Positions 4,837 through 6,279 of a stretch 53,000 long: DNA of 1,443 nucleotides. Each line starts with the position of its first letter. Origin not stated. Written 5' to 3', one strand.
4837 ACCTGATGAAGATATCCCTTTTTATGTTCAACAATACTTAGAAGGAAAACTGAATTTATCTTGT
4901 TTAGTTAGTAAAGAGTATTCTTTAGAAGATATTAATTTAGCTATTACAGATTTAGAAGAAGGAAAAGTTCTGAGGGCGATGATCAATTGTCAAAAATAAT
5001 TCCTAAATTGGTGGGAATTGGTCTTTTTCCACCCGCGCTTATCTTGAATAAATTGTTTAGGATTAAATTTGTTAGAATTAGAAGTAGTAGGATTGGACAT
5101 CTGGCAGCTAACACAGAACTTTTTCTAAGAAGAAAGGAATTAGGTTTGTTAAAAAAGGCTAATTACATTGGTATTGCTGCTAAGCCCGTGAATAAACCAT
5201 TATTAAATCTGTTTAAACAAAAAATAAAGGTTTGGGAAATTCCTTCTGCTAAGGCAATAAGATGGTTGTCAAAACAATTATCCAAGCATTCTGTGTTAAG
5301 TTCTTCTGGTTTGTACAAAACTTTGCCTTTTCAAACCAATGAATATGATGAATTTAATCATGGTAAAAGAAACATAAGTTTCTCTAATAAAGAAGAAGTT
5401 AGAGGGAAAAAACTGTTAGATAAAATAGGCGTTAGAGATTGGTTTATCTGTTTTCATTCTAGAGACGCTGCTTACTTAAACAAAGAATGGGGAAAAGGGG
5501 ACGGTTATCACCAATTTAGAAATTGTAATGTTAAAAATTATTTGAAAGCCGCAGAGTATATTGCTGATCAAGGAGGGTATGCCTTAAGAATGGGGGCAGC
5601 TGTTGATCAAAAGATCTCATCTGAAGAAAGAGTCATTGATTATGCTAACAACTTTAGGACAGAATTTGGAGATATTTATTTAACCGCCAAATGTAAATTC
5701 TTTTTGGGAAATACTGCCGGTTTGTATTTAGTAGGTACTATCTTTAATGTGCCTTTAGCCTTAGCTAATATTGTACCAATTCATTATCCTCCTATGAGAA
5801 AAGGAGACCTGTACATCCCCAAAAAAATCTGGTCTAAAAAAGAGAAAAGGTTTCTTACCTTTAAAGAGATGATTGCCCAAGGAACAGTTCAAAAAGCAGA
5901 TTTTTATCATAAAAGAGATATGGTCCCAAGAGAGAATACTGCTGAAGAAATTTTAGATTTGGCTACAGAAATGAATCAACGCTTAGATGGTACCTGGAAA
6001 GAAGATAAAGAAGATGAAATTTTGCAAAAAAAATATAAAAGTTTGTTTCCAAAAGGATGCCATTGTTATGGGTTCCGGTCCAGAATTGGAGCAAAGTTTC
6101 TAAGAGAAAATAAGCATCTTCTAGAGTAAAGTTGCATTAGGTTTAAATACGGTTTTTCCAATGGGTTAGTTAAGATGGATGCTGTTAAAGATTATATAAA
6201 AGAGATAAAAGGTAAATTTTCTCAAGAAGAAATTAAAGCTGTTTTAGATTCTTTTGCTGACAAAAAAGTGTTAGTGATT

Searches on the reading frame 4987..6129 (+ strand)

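Call 8: search_protein_families(library=pfam, proteins=[window:4987-6129:+], max_evalue=0.001)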
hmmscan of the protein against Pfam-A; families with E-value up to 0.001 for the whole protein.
window:4987-6129:+ (380 aa): 0 families

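Call 73: search_protein_families(library=ncbifam, proteins=[window:4987-6129:+], max_evalue=0.00001)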
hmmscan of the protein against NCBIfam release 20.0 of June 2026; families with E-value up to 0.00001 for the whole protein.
window:4987-6129:+ (380 aa): 1 family
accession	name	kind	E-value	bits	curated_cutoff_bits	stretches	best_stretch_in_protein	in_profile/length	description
TIGR04372.1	glycosyl_04372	domain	7.3e-63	211.8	45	1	151-354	1-207/207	TIGR04372 family glycosyltransferase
